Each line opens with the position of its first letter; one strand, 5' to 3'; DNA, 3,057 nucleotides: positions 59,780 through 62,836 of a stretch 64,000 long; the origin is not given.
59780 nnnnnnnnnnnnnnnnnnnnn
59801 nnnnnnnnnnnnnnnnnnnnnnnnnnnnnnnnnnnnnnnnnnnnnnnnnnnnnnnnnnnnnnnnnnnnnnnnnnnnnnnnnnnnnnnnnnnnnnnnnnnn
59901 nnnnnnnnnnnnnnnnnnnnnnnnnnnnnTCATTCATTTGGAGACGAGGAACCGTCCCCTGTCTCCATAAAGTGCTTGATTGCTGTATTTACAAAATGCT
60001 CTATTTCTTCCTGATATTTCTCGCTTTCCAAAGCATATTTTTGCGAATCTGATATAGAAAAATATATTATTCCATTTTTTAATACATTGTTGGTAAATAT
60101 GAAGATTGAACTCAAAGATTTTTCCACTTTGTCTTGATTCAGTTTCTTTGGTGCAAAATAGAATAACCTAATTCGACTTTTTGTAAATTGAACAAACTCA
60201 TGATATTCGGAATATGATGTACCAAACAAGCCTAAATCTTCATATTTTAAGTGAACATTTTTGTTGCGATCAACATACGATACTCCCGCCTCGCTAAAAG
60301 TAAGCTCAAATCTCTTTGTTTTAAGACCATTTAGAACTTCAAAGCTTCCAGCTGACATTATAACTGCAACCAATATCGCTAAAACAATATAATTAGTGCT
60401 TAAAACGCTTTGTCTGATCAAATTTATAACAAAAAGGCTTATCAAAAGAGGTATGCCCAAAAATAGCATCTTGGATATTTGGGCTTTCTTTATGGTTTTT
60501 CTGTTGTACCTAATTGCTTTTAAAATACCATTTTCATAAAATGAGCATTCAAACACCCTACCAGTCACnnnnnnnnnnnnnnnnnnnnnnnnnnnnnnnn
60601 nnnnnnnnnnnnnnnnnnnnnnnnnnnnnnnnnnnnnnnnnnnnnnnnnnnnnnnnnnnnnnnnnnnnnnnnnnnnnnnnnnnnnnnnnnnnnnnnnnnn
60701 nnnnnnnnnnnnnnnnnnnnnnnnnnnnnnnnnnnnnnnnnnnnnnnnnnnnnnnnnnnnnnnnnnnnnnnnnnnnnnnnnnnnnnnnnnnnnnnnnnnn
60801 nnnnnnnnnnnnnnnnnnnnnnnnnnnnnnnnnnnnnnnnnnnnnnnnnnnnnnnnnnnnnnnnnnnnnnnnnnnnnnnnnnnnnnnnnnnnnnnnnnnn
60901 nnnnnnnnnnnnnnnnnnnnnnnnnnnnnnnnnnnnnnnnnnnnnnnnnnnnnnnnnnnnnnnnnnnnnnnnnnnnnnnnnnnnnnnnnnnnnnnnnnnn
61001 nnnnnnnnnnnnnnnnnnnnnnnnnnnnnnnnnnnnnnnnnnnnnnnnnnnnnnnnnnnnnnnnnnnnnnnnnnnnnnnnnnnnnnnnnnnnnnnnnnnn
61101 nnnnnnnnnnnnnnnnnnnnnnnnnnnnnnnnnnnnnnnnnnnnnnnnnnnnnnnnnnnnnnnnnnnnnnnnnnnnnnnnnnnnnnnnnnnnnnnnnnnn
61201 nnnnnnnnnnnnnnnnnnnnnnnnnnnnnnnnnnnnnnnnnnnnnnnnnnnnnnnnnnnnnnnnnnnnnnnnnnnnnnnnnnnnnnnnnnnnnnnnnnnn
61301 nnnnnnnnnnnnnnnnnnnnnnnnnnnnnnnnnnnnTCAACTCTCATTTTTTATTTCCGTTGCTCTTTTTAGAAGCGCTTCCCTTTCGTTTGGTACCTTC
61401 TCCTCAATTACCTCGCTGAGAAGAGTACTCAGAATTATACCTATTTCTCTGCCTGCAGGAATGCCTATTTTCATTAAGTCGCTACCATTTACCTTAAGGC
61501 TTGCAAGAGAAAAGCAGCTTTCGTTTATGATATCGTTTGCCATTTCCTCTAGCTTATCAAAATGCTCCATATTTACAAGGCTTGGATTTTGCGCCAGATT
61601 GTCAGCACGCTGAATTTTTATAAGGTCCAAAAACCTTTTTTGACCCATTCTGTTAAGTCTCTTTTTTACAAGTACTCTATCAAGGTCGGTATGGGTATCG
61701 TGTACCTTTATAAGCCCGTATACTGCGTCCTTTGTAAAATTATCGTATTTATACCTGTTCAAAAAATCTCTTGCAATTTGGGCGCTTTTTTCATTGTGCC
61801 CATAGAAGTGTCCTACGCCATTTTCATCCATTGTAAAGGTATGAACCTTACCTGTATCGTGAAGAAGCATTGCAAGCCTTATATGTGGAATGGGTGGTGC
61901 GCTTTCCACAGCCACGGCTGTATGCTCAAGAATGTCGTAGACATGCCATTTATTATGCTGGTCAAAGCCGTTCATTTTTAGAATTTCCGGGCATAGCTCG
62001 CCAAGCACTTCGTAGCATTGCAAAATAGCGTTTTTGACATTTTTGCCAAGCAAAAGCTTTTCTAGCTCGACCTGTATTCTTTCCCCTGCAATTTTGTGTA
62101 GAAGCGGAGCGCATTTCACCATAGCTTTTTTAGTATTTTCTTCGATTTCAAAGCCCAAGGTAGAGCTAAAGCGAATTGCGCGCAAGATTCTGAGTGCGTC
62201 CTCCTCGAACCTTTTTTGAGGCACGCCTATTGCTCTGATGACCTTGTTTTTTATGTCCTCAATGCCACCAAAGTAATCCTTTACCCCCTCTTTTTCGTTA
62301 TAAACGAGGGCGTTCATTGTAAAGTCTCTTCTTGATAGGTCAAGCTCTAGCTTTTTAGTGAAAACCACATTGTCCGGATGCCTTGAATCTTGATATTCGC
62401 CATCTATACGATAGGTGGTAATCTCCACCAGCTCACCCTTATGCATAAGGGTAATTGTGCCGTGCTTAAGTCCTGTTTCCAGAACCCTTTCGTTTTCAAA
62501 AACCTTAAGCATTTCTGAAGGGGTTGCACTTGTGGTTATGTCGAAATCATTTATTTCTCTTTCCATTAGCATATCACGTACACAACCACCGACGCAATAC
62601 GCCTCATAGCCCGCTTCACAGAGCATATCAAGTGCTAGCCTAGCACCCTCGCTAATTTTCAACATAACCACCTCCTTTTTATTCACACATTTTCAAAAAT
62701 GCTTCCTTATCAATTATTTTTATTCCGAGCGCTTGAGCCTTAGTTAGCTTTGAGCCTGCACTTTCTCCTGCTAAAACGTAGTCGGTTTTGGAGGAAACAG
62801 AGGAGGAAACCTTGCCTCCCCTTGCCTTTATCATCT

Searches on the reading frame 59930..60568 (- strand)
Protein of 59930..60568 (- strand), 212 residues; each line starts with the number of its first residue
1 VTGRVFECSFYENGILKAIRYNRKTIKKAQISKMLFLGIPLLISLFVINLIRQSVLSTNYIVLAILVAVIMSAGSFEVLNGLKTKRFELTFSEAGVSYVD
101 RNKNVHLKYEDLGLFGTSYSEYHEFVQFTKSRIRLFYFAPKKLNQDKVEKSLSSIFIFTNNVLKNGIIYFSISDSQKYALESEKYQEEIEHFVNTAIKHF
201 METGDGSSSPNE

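Call 10: search_protein_families(library=pfam, proteins=[window:59930-60568:-], max_evalue=0.1)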
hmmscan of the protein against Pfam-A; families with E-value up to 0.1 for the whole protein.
window:59930-60568:- (212 aa): 1 family
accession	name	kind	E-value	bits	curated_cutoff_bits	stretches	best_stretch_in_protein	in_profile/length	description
PF05803.17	Chordopox_L2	-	0.016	15.4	27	1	19-71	24-76/81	Chordopoxvirus L2 protein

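Call 11: search_protein_families(library=ncbifam, proteins=[window:59930-60568:-], max_evalue=0.1)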
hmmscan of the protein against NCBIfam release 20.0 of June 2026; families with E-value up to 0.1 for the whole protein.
window:59930-60568:- (212 aa): 0 families

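Call 13: find_encoding_contigs(protein=window:59930-60568:-, flank=5000, max_places=10)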
Protein window:59930-60568:- (212 aa): no gene with exactly this product is on record in the collection.

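Call 16: find_homologous_proteins(query=window:59930-60568:-, max_evalue=0.001)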
Query window:59930-60568:- (212 aa): 3 proteins with E <= 0.001 among 288 candidates.
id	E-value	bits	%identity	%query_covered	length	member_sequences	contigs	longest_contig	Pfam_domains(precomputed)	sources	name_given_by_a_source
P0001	1.1e-107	376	100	84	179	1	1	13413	-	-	-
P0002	3.5e-102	358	83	97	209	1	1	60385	-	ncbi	-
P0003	3.2e-99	348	98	80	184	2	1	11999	-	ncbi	-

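Call 17: find_encoding_contigs(protein=P0002, flank=6000, max_places=10)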
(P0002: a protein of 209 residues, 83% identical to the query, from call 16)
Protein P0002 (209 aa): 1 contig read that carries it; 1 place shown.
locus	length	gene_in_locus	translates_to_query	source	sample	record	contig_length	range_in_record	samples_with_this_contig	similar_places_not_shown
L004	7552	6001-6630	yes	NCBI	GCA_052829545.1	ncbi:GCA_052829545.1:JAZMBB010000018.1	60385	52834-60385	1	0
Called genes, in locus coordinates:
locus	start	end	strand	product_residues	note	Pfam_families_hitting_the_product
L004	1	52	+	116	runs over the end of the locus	PF25984:BSH_YknX (faint), PF25919:BSH_CusB (faint), PF00364:Biotin_lipoyl, PF25917:BSH_RND, PF25973:BSH_CzcB (faint), PF25997:BSH_YhbJ (weak)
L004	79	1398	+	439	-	PF03977:OAD_beta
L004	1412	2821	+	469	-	PF00682:HMGL-like, PF02436:PYC_OADA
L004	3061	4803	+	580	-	PF01301:Glyco_hydro_35, PF21317:BetaGal_ABD_1, PF21467:BetaGal_gal-bd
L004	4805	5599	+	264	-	PF13306:LRR_5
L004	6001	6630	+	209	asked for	-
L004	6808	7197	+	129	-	-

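Call 18: find_encoding_contigs(protein=P0003, flank=6000, max_places=10)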
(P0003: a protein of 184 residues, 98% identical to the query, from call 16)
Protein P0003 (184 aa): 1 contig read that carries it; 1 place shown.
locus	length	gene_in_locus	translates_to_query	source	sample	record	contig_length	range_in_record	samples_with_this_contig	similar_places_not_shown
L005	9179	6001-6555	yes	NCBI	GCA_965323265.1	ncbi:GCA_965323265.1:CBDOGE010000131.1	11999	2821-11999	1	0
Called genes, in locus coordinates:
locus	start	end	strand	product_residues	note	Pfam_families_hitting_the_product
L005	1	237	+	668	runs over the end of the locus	PF22745:Nlig-Ia, PF01653:DNA_ligase_aden, PF03120:OB_DNA_ligase, PF12826:HHH_2, PF14520:HHH_5 (weak), PF00533:BRCT, PF12738:PTCB-BRCT (faint), PF16589:BRCT_2 (weak)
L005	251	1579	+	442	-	PF01743:PolyA_pol, PF12627:PolyA_pol_RNAbd, PF01966:HD (weak), PF13735:tRNA_NucTran2_2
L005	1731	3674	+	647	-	PF09479:Flg_new, PF13306:LRR_5, PF12799:LRR_4 (faint), PF13855:LRR_8 (faint), PF23952:LRR_EndoS (faint), PF13306:LRR_5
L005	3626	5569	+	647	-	PF09479:Flg_new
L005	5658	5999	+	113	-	-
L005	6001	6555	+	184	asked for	-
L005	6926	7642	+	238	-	-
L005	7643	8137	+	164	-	-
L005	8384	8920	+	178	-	PF17117:DUF5104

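Call 31: search_protein_families(library=pfam, proteins=[L005:6911-7642:+, L005:7643-8137:+], max_evalue=0.05)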
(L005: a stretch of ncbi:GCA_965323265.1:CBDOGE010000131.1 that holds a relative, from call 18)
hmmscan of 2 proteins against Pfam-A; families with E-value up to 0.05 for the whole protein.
L005:6911-7642:+ (243 aa): 0 families

L005:7643-8137:+ (164 aa): 0 families

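Call 72: search_protein_families(library=pfam, proteins=[L004:4805-5599:+], max_evalue=0.0001)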
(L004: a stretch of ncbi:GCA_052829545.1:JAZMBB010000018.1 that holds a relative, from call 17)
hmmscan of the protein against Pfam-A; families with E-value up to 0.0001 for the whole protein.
L004:4805-5599:+ (264 aa): 1 family
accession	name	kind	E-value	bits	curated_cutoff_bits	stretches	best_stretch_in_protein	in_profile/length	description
PF13306.12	LRR_5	-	1.2e-35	122.6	27.7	2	19-122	14-115/127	BspA type Leucine rich repeat region (6 copies)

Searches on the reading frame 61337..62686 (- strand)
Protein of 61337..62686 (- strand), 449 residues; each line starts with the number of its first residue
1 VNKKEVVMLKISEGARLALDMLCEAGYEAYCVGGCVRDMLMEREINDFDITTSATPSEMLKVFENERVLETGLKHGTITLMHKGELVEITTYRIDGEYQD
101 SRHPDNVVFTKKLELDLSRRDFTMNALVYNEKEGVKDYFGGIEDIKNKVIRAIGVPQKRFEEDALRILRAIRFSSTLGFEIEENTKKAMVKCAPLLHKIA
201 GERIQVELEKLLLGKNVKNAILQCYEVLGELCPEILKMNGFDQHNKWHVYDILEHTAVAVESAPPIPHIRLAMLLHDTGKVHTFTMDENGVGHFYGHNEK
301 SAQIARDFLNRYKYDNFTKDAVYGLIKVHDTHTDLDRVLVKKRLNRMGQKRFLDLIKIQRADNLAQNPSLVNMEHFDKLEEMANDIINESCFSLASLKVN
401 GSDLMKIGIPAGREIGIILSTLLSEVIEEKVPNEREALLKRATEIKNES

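Call 10: search_protein_families(library=pfam, proteins=[window:61337-62686:-], max_evalue=0.1)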
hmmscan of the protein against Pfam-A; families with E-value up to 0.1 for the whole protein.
window:61337-62686:- (449 aa): 4 families
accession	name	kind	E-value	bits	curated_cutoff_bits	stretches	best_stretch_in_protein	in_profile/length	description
PF01743.26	PolyA_pol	-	1e-39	136.2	23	1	29-151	1-126/126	Poly A polymerase head domain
PF13735.12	tRNA_NucTran2_2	-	3.3e-14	53.5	27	1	304-440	23-147/149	tRNA nucleotidyltransferase domain 2 putative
PF12627.12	PolyA_pol_RNAbd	-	4.2e-14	52.5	22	1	178-221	1-44/64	Probable RNA and SrmB- binding site of polymerase A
PF01966.28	HD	-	2.2e-07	31.6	22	1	268-364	26-113/116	HD domain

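Call 67: find_encoding_contigs(protein=window:61337-62665:-, flank=6000, max_places=10)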
Protein window:61337-62665:- (442 aa): 7 contigs read that carry it; 4 places shown.
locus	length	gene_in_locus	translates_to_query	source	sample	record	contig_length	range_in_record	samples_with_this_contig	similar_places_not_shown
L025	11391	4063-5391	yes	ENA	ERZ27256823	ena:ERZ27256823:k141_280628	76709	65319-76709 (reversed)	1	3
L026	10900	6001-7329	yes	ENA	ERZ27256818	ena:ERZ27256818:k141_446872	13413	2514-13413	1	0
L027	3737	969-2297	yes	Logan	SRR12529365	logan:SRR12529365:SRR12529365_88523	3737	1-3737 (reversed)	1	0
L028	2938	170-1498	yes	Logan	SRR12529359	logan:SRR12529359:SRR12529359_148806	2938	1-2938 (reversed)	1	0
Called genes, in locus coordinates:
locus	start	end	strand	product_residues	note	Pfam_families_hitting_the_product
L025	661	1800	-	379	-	PF13529:Peptidase_C39_2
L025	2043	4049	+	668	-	PF22745:Nlig-Ia, PF01653:DNA_ligase_aden, PF03120:OB_DNA_ligase, PF12826:HHH_2, PF14520:HHH_5 (weak), PF00533:BRCT, PF12738:PTCB-BRCT (faint), PF16589:BRCT_2 (weak)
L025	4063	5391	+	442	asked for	PF01743:PolyA_pol, PF12627:PolyA_pol_RNAbd, PF01966:HD (weak), PF13735:tRNA_NucTran2_2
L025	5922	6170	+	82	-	-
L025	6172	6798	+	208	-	-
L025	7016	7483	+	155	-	-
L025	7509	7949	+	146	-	-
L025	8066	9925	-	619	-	PF13727:CoA_binding_3, PF00106:adh_short (weak), PF04321:RmlD_sub_bind, PF01073:3Beta_HSD, PF01370:Epimerase, PF02719:Polysacc_synt_2, PF07993:NAD_binding_4 (faint), PF16363:GDP_Man_Dehyd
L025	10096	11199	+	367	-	PF00091:Tubulin, PF12327:FtsZ_C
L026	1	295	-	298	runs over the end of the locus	PF11185:DUF2971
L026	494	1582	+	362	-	PF01381:HTH_3, PF12844:HTH_19, PF13443:HTH_26 (weak), PF13560:HTH_31 (weak)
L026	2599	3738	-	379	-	PF13529:Peptidase_C39_2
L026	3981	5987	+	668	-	PF22745:Nlig-Ia, PF01653:DNA_ligase_aden, PF03120:OB_DNA_ligase, PF12826:HHH_2, PF14520:HHH_5 (weak), PF00533:BRCT, PF12738:PTCB-BRCT (faint), PF16589:BRCT_2 (weak)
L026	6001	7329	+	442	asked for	PF01743:PolyA_pol, PF12627:PolyA_pol_RNAbd, PF01966:HD (weak), PF13735:tRNA_NucTran2_2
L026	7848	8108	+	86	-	-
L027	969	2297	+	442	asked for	PF01743:PolyA_pol, PF12627:PolyA_pol_RNAbd, PF01966:HD (weak), PF13735:tRNA_NucTran2_2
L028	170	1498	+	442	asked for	PF01743:PolyA_pol, PF12627:PolyA_pol_RNAbd, PF01966:HD (weak), PF13735:tRNA_NucTran2_2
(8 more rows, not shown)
